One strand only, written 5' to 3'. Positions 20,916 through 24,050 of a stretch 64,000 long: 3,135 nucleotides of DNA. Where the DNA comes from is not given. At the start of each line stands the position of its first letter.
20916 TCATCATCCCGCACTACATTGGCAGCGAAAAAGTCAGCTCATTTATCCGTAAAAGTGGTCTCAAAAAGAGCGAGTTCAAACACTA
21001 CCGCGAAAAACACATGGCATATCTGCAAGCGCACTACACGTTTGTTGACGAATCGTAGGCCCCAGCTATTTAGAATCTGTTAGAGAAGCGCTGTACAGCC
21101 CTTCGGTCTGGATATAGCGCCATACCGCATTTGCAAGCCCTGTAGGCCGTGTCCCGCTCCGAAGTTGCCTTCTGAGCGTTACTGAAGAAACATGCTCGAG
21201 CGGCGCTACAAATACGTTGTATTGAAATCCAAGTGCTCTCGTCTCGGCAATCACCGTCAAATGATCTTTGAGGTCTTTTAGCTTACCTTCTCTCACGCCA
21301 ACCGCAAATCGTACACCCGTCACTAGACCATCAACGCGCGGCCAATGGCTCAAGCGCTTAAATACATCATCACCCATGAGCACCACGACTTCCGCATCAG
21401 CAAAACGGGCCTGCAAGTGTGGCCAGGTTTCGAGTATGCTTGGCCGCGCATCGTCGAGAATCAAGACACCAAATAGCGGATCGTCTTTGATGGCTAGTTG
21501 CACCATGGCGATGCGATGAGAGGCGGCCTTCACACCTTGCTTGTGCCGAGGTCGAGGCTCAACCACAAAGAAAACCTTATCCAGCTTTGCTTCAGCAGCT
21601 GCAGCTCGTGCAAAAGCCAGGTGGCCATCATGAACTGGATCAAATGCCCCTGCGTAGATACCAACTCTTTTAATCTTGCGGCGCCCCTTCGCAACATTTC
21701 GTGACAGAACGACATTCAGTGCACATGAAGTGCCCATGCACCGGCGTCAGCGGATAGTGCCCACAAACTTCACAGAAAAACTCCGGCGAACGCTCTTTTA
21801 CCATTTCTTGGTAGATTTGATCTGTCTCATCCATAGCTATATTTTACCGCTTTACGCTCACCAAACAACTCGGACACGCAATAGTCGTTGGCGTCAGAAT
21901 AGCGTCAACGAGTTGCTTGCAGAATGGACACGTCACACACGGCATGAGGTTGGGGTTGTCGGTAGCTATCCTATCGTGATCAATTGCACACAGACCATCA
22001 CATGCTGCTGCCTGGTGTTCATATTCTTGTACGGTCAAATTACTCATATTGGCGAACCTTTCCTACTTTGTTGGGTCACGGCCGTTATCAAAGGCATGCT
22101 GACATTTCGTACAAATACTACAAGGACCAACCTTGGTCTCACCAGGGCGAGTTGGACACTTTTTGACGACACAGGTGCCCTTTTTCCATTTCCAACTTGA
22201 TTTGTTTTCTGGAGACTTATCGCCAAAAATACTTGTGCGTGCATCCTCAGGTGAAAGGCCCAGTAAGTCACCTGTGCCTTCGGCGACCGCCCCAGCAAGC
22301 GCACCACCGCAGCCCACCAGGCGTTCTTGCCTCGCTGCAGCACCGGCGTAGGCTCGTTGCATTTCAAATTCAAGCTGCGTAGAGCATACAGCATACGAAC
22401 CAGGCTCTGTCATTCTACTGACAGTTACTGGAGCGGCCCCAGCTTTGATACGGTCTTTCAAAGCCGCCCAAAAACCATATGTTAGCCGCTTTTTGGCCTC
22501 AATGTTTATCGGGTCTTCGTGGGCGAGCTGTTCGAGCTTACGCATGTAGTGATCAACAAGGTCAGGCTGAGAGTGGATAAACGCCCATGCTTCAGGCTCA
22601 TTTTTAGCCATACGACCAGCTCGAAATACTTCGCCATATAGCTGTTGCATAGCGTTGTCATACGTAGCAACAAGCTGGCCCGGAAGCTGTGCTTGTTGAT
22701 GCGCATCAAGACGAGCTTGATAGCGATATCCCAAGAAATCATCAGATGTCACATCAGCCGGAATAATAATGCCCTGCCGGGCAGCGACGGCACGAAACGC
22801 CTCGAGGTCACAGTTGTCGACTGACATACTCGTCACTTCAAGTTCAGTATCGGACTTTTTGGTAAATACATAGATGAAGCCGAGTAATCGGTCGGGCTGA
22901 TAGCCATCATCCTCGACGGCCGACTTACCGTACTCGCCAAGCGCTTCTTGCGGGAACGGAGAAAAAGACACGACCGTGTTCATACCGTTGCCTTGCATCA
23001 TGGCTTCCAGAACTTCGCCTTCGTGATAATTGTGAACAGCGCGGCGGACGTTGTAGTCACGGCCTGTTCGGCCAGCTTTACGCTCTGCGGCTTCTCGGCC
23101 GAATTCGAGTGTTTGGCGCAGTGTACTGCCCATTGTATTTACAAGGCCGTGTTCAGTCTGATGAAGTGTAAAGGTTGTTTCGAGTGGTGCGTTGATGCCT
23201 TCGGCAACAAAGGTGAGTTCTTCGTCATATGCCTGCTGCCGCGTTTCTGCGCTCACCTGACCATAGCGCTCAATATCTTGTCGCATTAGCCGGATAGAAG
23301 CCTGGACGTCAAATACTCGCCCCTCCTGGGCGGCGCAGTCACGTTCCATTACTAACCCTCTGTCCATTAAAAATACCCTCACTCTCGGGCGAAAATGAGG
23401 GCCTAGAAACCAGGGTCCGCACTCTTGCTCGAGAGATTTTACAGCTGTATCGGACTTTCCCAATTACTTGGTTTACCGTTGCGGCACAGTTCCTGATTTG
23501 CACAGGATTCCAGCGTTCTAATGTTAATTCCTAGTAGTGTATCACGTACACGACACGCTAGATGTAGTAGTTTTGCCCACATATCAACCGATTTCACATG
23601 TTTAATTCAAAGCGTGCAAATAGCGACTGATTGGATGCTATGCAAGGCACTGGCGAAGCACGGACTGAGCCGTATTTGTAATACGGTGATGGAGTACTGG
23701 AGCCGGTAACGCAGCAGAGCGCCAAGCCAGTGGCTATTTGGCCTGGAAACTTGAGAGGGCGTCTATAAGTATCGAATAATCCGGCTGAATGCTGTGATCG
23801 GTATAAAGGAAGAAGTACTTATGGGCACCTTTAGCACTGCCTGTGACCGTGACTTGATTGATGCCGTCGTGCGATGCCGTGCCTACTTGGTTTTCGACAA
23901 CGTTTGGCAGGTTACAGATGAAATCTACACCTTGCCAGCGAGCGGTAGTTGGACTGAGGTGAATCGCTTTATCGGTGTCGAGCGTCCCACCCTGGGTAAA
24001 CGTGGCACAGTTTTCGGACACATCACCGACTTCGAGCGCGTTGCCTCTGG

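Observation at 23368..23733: Strong terminator 8 nt before a start codon, preceded by about 330 nt of structured non-coding RNA: candidate unclassified riboswitch or attenuator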

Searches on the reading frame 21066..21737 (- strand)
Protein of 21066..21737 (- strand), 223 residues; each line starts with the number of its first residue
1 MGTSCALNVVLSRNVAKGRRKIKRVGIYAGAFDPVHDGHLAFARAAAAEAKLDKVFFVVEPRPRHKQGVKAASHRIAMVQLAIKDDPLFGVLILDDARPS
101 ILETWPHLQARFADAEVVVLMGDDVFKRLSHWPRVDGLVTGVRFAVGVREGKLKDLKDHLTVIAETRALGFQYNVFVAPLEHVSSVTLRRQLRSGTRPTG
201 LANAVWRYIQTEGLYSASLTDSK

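Call 6: search_protein_families(library=pfam, proteins=[window:21066-21737:-], max_evalue=0.01)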
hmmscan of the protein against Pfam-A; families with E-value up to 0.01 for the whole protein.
window:21066-21737:- (223 aa): 1 family
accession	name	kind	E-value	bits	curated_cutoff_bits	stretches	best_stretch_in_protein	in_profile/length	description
PF01467.32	CTP_transf_like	-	5.6e-17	62.6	21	1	27-175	1-114/133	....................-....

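Call 49: search_protein_families(library=ncbifam, proteins=[window:21066-21737:-], max_evalue=0.01)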
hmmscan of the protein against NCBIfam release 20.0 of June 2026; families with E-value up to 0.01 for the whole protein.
window:21066-21737:- (223 aa): 16 families
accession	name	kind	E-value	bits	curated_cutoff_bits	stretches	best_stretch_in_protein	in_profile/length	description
TIGR00482.1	TIGR00482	equivalog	1.6e-29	103.3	112.45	1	27-215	1-194/194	nicotinate (nicotinamide) nucleotide adenylyltransferase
NF000840.1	PRK00071.1-3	equivalog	2e-27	96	150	1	21-216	4-199/201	nicotinate-nucleotide adenylyltransferase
NF005519.0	PRK07152.1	equivalog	3.1e-27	95.4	315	1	23-219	1-188/361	nicotinate-nucleotide adenylyltransferase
NF000841.0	PRK00071.1-4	equivalog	8.4e-26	90.9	197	1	20-216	4-193/194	nicotinate-nucleotide adenylyltransferase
NF000839.0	PRK00071.1-1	equivalog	1.7e-24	86.9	187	1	24-217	7-217/219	nicotinate-nucleotide adenylyltransferase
NF005410.0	PRK06973.1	equivalog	1.6e-17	63.6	214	1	15-151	14-158/243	nicotinate-nucleotide adenylyltransferase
NF000843.0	PRK00071.2-2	equivalog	2.5e-17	63.1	240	1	18-152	7-144/212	nicotinate-nucleotide adenylyltransferase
NF000845.0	PRK00071.2-4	equivalog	2e-11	43.7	210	1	23-149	8-137/197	nicotinate-nucleotide adenylyltransferase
NF000842.0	PRK00071.2-1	equivalog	8.6e-11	41.8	167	1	32-217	11-186/191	nicotinate-nucleotide adenylyltransferase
NF000846.0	PRK00071.2-5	equivalog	2e-10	40.5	329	1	22-147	18-146/210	nicotinate-nucleotide adenylyltransferase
TIGR00125.1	cyt_tran_rel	domain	2e-09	37.5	27.7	1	25-87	1-64/65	adenylyltransferase/cytidyltransferase family protein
TIGR01510.1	coaD_prev_kdtB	equivalog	7.3e-07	29.3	103.3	1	26-85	2-58/155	pantetheine-phosphate adenylyltransferase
NF004159.0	PRK05627.1-2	equivalog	3.1e-05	23.2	306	1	23-83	15-78/326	bifunctional riboflavin kinase/FAD synthetase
TIGR00083.1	ribF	equivalog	0.00015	21.3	184.35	1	29-73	4-51/290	riboflavin biosynthesis protein RibF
NF003788.0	PRK05379.1-5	equivalog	0.00048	19.5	354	1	27-86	9-68/351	bifunctional nicotinamide-nucleotide adenylyltransferase/Nudix hydroxylase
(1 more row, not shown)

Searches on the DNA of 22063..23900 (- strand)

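Call 4: search_rna_families(source=window, start=23250, end=23900, threshold=evalue, max_evalue=10, show_alignments=4)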
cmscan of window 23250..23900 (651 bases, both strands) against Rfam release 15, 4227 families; matches with E-value up to 10: 2.
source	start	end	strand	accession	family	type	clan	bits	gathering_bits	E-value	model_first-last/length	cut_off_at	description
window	23438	23527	-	RF01689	AdoCbl-II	Cis-reg; riboswitch;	CL00101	31.5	36.5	2e-05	1-81/81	no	AdoCbl-II (Cobalamin/B12) riboswitch aptamer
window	23367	23419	-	RF02399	NsiR1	Gene; sRNA;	-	19.4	39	0.28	1-60/60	no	Nitrogen stress-induced RNA 1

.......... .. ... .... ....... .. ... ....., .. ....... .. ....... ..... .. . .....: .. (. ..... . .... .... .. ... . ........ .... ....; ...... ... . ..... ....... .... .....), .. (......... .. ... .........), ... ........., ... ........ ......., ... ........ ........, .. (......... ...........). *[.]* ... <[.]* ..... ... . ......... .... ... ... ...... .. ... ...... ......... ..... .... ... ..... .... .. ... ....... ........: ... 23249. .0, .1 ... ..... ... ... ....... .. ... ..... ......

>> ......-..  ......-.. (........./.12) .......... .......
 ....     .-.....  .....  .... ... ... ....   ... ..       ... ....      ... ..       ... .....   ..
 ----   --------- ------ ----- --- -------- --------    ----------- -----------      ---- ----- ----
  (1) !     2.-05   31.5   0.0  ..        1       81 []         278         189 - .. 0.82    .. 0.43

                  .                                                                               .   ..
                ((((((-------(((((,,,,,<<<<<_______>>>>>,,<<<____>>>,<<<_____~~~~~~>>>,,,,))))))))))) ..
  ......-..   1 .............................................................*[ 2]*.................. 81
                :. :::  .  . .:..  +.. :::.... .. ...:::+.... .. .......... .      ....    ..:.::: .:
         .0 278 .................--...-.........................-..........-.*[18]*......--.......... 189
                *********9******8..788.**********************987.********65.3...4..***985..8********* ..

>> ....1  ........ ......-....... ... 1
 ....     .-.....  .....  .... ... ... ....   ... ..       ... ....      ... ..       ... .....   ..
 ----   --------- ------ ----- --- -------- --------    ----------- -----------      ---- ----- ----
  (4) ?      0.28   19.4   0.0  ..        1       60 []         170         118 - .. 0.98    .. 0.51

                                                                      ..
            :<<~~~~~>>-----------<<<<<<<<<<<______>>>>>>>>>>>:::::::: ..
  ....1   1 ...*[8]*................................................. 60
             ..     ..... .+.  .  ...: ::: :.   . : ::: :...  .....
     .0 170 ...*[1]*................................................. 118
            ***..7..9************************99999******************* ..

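Call 19: search_rna_families(sources=[L001, L002, L003, L005, L006, L007, L008], threshold=evalue, max_evalue=1, show_alignments=6)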
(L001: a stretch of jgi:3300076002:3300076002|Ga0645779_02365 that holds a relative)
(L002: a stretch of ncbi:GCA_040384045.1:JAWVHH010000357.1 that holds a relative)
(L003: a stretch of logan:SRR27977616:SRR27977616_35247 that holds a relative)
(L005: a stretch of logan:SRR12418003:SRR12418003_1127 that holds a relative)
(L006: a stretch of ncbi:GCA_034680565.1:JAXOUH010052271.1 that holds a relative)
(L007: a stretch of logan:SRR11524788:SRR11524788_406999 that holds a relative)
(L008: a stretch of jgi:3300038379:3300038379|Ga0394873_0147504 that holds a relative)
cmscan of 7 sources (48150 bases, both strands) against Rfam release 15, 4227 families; matches with E-value up to 1: 8.
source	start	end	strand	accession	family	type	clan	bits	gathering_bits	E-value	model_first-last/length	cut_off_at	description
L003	3854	3931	+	RF01689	AdoCbl-II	Cis-reg; riboswitch;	CL00101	50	36.5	2.8e-09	1-81/81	no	AdoCbl-II (Cobalamin/B12) riboswitch aptamer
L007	776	908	+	RF00174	Cobalamin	Cis-reg; riboswitch;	CL00101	45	31.5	3.4e-08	1-189/189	no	Cobalamin riboswitch aptamer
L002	3853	3928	+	RF01689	AdoCbl-II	Cis-reg; riboswitch;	CL00101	37.8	36.5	1.7e-05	1-81/81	no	AdoCbl-II (Cobalamin/B12) riboswitch aptamer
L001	3776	3924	+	RF00174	Cobalamin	Cis-reg; riboswitch;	CL00101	32.7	31.5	0.00011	1-189/189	no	Cobalamin riboswitch aptamer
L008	34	175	+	RF00174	Cobalamin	Cis-reg; riboswitch;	CL00101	24.8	31.5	0.02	1-189/189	no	Cobalamin riboswitch aptamer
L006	2830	2980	+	RF00174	Cobalamin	Cis-reg; riboswitch;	CL00101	22.4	31.5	0.1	1-189/189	no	Cobalamin riboswitch aptamer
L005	4595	4658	+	RF01129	sR44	Gene; snRNA; snoRNA; CD-box;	-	22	45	0.31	1-55/55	no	Small nucleolar RNA sR44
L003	7928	7972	+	RF01119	sR32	Gene; snRNA; snoRNA; CD-box;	-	19.6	40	0.47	1-57/57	no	Small nucleolar RNA sR32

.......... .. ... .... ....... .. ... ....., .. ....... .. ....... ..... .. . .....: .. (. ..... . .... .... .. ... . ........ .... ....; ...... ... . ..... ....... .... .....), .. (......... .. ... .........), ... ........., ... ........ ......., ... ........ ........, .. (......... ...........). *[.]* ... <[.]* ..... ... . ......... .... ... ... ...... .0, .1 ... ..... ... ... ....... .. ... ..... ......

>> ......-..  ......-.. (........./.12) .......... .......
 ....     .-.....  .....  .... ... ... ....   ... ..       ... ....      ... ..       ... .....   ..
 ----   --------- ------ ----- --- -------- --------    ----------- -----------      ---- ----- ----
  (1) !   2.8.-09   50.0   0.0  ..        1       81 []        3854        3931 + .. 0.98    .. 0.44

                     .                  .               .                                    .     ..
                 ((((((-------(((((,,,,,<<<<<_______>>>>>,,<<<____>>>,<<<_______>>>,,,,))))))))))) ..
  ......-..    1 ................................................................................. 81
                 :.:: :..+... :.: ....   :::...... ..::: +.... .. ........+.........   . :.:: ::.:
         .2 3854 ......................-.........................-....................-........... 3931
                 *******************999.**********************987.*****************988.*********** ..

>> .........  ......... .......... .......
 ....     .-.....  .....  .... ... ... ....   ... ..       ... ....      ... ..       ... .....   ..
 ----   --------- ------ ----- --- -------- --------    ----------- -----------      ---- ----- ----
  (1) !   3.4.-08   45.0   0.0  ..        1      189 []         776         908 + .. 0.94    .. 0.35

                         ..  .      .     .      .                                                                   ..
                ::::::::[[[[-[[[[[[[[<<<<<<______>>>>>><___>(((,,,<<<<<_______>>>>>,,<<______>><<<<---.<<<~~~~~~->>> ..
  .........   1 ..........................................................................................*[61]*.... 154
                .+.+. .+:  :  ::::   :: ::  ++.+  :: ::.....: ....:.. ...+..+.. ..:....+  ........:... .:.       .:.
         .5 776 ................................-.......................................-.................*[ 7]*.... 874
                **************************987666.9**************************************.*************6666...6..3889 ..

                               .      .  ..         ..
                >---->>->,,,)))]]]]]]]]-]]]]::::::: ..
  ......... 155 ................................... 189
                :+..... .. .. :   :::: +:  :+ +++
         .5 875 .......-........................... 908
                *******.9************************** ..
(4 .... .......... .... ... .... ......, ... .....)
